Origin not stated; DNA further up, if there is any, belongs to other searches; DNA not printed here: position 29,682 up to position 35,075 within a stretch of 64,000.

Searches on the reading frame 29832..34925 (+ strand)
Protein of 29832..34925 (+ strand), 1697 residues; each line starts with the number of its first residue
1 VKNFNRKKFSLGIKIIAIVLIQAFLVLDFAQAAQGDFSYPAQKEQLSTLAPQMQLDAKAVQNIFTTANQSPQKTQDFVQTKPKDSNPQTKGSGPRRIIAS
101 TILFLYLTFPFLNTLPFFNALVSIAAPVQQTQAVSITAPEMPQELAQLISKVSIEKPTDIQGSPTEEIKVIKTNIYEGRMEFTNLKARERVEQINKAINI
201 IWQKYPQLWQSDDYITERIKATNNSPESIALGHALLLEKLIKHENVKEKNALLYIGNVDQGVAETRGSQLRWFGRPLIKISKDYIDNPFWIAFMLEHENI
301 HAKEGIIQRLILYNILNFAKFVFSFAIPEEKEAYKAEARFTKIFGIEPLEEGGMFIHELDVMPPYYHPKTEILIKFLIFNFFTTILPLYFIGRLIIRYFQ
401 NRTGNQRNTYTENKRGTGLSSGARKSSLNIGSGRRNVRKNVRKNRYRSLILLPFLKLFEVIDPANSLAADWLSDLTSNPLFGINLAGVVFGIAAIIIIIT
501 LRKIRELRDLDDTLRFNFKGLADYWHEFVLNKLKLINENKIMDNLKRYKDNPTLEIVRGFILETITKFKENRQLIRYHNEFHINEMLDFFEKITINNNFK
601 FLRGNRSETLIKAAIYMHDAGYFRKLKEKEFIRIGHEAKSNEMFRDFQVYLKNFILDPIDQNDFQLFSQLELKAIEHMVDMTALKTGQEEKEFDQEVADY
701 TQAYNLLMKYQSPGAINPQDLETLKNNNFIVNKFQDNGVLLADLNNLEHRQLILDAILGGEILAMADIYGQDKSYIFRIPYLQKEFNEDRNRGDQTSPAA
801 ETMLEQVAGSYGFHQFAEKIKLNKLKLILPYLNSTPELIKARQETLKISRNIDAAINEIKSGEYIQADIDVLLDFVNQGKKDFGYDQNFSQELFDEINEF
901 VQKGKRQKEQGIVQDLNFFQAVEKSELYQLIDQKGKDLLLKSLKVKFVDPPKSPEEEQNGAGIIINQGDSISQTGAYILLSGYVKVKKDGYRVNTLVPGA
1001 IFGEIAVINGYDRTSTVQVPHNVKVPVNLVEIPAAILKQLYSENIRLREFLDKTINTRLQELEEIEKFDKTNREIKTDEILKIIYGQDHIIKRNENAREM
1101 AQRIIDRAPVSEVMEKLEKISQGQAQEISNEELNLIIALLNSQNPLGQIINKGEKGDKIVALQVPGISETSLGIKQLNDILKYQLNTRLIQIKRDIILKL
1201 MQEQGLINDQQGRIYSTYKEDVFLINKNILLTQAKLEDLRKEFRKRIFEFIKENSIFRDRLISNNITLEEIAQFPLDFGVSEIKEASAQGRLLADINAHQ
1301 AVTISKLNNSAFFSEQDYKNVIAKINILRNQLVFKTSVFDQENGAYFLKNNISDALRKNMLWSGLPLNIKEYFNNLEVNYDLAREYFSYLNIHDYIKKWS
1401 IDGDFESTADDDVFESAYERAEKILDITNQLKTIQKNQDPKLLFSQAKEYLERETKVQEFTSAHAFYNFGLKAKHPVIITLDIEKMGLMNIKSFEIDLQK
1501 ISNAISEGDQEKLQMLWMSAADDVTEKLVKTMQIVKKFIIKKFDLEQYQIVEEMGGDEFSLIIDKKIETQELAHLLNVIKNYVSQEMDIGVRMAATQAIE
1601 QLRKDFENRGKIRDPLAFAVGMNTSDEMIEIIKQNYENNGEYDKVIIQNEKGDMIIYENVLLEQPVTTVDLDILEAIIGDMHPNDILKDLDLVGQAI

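Call 10: search_protein_families(library=pfam, proteins=[window:29832-34925:+])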
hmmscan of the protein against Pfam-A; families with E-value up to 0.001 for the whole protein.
window:29832-34925:+ (1697 aa): 1 family
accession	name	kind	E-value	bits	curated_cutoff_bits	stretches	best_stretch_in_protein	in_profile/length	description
PF00027.35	cNMP_binding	-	2.5e-08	34.2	27.5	1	963-1043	9-88/89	Cyclic nucleotide-binding domain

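Call 42: search_protein_families(library=ncbifam, proteins=[window:29832-34925:+], max_evalue=0.01)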
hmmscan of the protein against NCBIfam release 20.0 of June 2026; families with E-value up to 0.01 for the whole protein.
window:29832-34925:+ (1697 aa): 0 families
